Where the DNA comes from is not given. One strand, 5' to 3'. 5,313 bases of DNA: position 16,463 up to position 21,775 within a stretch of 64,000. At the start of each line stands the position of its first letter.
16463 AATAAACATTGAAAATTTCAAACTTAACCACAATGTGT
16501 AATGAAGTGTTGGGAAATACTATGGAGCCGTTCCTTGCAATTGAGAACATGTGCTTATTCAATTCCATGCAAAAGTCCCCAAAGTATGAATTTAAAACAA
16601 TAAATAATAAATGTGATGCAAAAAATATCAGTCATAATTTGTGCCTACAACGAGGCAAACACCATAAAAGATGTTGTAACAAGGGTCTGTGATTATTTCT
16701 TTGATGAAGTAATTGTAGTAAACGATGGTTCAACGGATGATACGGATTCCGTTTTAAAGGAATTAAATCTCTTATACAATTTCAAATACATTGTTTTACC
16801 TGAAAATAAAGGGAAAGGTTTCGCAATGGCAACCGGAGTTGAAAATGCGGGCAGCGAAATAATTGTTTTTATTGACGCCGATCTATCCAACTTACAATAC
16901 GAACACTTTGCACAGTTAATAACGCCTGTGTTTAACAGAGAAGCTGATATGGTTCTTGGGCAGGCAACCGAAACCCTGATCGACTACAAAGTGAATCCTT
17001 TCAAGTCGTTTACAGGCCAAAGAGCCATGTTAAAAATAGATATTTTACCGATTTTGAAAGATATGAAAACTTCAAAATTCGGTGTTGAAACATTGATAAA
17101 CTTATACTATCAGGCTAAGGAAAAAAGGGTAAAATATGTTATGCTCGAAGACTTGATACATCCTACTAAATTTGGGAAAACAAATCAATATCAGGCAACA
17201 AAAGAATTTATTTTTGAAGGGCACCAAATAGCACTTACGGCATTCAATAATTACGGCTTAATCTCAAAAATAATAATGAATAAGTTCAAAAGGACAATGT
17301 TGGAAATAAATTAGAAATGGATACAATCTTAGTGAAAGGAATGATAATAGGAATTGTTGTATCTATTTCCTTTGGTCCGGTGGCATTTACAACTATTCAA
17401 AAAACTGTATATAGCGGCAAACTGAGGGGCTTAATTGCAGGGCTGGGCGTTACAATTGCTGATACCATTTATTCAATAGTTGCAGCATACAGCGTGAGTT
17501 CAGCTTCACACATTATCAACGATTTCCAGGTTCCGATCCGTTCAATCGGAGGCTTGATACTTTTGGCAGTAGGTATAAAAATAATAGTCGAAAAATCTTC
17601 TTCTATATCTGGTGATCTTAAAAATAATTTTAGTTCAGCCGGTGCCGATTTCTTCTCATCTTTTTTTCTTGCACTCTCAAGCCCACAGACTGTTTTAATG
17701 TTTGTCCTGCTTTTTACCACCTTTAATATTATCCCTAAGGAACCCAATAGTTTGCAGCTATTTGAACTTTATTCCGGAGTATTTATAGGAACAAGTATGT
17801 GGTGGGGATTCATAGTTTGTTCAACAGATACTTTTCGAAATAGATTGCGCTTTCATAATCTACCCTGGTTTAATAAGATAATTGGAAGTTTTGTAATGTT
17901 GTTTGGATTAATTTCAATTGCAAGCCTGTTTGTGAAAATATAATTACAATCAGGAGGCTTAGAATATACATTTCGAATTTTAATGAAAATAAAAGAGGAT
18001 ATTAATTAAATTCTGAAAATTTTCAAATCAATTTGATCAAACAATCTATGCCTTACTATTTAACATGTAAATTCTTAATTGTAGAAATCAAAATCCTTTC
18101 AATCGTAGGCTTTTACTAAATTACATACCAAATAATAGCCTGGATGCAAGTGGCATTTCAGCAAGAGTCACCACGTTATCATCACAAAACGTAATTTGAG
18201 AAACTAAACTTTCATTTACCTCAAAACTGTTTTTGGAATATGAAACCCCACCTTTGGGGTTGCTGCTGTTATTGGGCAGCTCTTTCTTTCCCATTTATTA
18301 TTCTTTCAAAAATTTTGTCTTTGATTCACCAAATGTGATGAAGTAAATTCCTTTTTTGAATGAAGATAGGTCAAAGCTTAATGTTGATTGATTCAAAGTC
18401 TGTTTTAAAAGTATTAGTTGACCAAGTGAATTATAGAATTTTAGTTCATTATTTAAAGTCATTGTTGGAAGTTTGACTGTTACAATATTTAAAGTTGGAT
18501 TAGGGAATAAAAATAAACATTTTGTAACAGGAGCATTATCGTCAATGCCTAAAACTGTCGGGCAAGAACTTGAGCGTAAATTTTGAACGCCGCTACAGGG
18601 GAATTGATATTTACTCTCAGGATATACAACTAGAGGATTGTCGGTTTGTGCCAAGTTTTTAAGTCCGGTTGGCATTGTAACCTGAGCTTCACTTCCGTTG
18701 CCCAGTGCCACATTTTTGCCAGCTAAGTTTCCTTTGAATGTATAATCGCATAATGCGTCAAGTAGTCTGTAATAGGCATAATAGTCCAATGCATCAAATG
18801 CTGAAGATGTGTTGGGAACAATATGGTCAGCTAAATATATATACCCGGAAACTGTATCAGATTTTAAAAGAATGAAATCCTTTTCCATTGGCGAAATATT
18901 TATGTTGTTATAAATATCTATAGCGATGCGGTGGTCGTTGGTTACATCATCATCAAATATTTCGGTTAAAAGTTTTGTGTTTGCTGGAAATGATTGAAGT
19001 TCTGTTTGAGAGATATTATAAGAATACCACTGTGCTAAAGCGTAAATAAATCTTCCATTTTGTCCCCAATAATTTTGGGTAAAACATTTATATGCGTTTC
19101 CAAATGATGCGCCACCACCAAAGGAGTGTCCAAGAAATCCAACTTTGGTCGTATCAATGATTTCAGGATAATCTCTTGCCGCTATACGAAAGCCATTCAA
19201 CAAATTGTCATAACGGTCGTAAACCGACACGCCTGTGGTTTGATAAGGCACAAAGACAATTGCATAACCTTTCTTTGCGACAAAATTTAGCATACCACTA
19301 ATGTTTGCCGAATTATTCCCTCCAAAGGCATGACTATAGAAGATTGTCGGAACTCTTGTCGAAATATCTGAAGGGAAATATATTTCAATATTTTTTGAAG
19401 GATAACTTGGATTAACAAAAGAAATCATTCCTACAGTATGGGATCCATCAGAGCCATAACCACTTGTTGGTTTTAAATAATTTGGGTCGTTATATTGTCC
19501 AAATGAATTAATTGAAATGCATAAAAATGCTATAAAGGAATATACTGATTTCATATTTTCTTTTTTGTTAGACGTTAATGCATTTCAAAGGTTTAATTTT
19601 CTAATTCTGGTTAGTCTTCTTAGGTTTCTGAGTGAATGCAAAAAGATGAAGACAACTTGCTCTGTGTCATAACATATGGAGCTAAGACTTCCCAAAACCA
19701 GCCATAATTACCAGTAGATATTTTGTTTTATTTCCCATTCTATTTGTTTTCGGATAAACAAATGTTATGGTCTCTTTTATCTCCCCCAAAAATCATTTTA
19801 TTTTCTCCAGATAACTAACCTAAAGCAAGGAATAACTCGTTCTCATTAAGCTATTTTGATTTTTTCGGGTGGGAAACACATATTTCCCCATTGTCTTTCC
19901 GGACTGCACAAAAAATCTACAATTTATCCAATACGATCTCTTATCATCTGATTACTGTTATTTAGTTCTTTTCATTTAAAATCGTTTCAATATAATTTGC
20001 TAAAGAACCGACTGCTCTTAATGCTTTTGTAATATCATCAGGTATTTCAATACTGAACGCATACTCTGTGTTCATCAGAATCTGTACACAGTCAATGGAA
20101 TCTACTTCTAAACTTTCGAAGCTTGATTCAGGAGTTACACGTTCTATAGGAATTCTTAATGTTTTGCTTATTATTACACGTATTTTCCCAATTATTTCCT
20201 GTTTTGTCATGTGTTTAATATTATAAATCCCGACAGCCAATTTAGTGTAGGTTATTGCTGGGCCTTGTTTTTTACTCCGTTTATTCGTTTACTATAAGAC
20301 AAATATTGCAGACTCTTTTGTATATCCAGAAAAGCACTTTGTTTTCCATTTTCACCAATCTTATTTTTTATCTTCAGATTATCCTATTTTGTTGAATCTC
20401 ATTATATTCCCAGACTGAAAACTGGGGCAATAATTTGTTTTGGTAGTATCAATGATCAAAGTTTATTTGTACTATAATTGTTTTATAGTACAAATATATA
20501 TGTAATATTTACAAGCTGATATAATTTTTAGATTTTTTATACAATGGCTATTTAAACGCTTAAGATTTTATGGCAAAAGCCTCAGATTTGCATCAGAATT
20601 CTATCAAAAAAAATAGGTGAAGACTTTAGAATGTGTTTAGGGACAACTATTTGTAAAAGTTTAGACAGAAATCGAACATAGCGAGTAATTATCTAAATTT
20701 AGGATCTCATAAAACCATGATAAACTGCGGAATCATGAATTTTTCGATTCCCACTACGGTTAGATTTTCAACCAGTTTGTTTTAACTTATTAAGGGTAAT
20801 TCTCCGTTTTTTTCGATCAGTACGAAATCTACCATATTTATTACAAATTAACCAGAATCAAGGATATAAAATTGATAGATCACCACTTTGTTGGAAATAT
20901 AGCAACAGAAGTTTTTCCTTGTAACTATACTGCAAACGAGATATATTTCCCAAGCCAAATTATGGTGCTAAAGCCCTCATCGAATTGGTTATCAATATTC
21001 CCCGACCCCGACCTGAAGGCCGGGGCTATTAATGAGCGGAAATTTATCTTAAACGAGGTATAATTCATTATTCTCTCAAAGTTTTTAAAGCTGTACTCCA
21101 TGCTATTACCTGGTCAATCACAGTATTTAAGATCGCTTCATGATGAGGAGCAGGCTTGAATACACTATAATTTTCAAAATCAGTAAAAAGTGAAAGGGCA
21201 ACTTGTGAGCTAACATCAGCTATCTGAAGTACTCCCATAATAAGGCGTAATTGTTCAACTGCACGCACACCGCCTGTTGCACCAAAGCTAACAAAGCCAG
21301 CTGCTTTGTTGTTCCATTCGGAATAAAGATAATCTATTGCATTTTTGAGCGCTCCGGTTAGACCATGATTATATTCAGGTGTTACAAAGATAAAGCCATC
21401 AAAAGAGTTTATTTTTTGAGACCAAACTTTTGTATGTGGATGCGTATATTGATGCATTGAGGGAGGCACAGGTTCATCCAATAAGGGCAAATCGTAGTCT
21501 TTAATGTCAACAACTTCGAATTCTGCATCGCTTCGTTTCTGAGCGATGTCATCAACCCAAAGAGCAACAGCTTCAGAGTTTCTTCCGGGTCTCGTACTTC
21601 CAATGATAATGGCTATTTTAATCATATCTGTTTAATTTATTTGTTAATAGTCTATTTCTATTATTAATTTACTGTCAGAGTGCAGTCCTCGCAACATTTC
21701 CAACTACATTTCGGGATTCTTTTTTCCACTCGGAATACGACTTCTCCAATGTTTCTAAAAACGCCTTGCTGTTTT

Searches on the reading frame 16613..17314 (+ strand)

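Call 77: search_protein_families(library=pfam, proteins=[window:16613-17314:+], max_evalue=0.01)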
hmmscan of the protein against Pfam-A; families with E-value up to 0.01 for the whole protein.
window:16613-17314:+ (233 aa): 4 families
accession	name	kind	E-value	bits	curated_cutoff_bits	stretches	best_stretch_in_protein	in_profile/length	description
PF00535.33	Glycos_transf_2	-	2.7e-26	92.9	23.3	1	6-124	1-121/168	Glycosyl transferase family 2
PF10111.15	Glyco_tranf_2_2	-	1.1e-09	38.7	27.3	1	6-104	1-107/276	Glycosyltransferase like family 2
PF13641.12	Glyco_tranf_2_3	-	1.5e-08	35.4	27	1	4-107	2-111/230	Glycosyltransferase like family 2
PF13704.12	Glyco_tranf_2_4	-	0.00018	22.4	27.5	1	13-90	2-81/98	Glycosyl transferase family 2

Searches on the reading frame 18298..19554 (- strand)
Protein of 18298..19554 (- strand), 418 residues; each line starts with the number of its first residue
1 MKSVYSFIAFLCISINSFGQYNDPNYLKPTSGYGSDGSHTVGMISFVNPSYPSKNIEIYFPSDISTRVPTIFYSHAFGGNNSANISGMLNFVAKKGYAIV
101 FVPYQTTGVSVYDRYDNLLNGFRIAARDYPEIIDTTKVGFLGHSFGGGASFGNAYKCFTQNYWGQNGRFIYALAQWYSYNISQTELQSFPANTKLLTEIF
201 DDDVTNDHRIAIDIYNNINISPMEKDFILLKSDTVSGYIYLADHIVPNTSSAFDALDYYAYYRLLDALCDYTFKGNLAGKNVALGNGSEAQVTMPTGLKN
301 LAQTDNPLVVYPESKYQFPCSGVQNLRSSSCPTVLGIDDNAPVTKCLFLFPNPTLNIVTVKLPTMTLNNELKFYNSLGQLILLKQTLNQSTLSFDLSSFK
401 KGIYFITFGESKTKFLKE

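Call 77: search_protein_families(library=pfam, proteins=[window:18298-19554:-], max_evalue=0.01)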
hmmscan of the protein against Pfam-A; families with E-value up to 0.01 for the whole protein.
window:18298-19554:- (418 aa): 2 families
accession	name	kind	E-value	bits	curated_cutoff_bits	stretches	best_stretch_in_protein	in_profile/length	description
PF18962.6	Por_Secre_tail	-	1.8e-11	44.6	27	1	349-415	1-69/75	Secretion system C-terminal sorting domain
PF12740.14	PETase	-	0.0014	18.5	28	1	56-156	42-145/263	PET hydrolase-like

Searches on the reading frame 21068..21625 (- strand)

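Call 77: search_protein_families(library=pfam, proteins=[window:21068-21625:-], max_evalue=0.01)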
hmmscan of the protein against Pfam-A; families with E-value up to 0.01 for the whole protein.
window:21068-21625:- (185 aa): 2 families
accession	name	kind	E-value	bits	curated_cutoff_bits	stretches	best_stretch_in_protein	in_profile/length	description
PF03358.20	FMN_red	-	8.6e-43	146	24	1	2-147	1-150/152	NADPH-dependent FMN reductase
PF02525.22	Flavodoxin_2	-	1.7e-08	34.9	27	1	3-102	2-105/198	Flavodoxin-like fold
